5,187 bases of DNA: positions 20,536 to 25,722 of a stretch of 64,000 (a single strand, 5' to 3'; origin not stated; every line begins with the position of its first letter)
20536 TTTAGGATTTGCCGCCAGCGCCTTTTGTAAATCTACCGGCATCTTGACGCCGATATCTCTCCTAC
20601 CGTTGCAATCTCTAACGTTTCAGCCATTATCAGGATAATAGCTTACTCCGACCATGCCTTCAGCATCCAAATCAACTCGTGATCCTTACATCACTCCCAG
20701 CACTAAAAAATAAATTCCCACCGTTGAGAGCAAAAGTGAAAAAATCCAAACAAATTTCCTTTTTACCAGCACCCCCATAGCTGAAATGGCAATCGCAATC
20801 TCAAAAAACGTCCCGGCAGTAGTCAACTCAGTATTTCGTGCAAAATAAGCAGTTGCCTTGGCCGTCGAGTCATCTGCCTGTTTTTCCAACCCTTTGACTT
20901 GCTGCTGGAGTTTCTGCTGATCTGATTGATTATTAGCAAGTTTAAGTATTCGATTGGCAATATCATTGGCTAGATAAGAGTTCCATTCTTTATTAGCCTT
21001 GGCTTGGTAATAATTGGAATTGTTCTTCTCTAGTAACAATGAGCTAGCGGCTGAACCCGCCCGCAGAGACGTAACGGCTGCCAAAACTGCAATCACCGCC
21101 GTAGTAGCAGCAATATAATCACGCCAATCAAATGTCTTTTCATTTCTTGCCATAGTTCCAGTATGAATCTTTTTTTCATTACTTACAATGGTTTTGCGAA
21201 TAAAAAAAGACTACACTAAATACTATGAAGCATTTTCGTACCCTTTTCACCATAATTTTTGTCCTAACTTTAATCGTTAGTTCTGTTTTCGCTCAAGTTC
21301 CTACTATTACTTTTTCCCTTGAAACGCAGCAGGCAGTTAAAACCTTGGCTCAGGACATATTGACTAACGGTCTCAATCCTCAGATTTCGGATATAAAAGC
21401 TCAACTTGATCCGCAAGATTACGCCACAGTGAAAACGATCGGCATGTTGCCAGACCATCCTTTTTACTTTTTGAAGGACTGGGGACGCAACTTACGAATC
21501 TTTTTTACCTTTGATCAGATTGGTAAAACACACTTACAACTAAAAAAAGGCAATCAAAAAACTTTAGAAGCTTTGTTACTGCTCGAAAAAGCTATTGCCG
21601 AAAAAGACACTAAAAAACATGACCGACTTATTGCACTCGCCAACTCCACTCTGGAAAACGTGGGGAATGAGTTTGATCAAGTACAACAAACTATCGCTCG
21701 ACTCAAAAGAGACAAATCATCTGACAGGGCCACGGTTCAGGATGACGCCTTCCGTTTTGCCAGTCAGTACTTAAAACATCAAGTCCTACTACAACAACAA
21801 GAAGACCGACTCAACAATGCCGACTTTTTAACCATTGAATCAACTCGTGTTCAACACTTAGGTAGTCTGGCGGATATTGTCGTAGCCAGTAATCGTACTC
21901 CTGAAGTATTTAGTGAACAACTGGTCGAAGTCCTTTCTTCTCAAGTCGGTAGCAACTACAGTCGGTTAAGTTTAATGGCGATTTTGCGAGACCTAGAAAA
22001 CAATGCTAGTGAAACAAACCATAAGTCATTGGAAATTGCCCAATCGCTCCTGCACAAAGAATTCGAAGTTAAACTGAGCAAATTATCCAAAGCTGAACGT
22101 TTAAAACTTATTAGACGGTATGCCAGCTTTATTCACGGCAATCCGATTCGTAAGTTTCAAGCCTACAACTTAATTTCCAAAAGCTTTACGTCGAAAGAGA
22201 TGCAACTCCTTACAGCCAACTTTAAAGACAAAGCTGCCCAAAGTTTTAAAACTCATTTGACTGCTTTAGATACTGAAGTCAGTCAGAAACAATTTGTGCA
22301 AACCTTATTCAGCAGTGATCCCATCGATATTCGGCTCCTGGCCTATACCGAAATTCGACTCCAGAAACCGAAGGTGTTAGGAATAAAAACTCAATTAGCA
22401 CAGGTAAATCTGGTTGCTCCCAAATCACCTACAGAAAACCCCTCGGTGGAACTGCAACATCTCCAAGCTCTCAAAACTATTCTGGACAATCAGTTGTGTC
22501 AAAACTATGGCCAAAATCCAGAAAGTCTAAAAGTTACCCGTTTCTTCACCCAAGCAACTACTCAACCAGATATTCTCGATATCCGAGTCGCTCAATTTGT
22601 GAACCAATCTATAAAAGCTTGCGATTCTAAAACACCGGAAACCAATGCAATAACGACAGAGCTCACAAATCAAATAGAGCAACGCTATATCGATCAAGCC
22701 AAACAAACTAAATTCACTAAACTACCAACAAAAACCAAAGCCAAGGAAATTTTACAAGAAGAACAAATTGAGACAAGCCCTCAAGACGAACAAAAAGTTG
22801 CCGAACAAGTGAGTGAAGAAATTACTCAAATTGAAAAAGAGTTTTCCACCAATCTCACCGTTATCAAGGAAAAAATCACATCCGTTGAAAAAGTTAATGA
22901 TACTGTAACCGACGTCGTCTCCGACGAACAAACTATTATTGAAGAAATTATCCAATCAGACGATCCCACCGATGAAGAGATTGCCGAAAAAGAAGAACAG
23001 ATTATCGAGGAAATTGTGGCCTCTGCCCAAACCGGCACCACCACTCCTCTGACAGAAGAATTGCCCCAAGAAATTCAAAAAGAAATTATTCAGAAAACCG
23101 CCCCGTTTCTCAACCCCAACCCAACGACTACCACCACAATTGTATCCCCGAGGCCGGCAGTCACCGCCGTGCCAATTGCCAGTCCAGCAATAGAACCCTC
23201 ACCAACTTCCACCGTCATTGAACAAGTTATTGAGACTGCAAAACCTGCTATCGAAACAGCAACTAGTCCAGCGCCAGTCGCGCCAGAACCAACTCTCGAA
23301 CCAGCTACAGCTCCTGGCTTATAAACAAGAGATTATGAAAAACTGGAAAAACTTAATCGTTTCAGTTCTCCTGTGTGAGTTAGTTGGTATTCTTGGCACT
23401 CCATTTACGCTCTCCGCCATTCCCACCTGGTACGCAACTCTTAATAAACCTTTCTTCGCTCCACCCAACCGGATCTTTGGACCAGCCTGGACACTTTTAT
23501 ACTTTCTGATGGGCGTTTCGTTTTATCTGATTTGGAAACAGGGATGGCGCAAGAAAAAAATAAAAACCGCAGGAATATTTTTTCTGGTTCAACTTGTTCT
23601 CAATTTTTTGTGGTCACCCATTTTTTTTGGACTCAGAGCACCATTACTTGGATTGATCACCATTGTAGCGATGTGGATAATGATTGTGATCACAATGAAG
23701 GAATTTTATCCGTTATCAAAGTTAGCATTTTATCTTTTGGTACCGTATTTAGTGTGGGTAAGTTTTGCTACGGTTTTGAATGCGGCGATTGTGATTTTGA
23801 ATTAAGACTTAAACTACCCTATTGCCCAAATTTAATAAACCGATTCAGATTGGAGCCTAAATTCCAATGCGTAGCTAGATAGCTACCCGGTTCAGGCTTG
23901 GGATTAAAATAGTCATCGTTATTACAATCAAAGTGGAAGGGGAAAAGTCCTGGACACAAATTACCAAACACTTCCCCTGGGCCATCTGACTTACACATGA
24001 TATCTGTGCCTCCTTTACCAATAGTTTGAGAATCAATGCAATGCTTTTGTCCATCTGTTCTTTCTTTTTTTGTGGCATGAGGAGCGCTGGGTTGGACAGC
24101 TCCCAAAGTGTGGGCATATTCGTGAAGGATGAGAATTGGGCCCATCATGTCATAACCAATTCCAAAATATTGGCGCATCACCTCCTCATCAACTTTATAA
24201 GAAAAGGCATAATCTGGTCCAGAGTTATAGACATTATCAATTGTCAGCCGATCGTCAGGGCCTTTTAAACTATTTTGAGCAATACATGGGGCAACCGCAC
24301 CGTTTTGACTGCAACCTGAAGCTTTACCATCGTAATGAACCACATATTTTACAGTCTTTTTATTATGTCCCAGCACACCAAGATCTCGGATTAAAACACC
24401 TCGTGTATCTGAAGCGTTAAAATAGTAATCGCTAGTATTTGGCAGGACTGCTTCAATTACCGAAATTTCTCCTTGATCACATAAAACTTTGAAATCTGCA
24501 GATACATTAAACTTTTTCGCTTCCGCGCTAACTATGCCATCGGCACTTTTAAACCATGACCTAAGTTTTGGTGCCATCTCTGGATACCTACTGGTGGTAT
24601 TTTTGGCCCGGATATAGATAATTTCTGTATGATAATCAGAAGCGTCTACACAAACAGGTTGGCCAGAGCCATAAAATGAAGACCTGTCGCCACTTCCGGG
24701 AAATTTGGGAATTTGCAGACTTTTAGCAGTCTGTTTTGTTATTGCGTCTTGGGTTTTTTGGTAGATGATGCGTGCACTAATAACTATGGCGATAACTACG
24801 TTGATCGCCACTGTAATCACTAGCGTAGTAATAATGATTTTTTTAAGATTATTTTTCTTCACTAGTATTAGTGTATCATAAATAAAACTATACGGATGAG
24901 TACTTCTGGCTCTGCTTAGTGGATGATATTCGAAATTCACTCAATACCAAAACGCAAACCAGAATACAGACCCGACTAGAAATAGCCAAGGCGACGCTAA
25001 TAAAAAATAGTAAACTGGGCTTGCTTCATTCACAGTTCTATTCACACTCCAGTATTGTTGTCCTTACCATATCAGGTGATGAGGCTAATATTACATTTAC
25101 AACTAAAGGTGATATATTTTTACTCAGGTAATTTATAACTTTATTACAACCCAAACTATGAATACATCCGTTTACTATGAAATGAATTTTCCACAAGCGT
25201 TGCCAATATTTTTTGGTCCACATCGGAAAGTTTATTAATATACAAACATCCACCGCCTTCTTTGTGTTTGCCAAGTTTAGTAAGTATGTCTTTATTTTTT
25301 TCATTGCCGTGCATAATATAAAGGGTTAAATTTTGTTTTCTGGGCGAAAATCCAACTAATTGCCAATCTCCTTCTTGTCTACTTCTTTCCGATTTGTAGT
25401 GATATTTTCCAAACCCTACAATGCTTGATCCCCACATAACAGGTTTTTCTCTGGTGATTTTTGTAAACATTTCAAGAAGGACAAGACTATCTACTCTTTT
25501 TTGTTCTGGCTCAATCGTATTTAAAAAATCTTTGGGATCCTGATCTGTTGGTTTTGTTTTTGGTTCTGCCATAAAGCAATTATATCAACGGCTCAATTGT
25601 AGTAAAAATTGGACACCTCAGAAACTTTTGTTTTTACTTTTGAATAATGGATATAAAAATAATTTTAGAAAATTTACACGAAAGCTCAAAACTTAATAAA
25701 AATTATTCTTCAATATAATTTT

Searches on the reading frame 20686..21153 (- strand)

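Call 26: search_protein_families(library=pfam, proteins=[window:20686-21153:-], max_evalue=0.001)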
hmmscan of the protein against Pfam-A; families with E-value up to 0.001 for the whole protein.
window:20686-21153:- (155 aa): 2 families
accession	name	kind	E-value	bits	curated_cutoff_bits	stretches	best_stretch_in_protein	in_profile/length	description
PF14235.11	DUF4337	-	8.7e-19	68.7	27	1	13-153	3-160/161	Domain of unknown function (DUF4337)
PF07445.17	PriC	-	0.00098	19.5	23.3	0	16-91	76-154/174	Primosomal replication protein priC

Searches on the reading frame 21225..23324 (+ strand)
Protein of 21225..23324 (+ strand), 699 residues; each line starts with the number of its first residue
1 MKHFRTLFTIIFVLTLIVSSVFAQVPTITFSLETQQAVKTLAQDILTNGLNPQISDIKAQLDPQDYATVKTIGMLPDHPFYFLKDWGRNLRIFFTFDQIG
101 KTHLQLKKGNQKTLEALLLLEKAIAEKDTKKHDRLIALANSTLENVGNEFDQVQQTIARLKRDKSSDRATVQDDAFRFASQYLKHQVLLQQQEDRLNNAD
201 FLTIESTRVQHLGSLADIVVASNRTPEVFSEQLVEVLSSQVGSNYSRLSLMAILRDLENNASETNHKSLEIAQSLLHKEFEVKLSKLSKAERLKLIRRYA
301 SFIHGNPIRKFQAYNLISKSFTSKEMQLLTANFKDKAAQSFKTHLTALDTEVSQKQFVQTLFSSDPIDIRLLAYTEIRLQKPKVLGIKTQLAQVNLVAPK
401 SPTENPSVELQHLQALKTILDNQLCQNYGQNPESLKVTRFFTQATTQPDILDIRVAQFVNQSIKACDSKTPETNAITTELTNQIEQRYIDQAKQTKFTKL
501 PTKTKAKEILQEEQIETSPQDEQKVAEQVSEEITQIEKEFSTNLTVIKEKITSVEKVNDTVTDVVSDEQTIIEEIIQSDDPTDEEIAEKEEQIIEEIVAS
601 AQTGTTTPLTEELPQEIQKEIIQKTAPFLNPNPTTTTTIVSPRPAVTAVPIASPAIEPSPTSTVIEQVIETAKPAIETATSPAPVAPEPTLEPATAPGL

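Call 26: search_protein_families(library=pfam, proteins=[window:21225-23324:+], max_evalue=0.001)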
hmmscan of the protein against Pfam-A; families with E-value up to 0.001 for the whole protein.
window:21225-23324:+ (699 aa): 1 family
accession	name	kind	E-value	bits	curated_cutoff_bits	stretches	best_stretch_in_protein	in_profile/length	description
PF18915.5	DUF5667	-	1.4e-07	32.3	27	1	73-177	1-77/99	Domain of unknown function (DUF5667)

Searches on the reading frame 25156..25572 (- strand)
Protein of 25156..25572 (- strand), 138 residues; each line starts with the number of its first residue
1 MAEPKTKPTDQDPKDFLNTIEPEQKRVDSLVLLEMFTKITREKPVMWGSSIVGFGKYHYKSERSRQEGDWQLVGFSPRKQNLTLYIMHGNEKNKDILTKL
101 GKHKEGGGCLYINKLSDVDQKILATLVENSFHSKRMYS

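Call 26: search_protein_families(library=pfam, proteins=[window:25156-25572:-], max_evalue=0.001)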
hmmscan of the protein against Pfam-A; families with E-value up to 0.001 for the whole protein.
window:25156-25572:- (138 aa): 1 family
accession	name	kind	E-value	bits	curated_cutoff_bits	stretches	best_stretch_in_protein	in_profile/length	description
PF08818.16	DUF1801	-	9.4e-09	36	27.2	1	39-129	12-83/85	Domain of unknown function (DU1801)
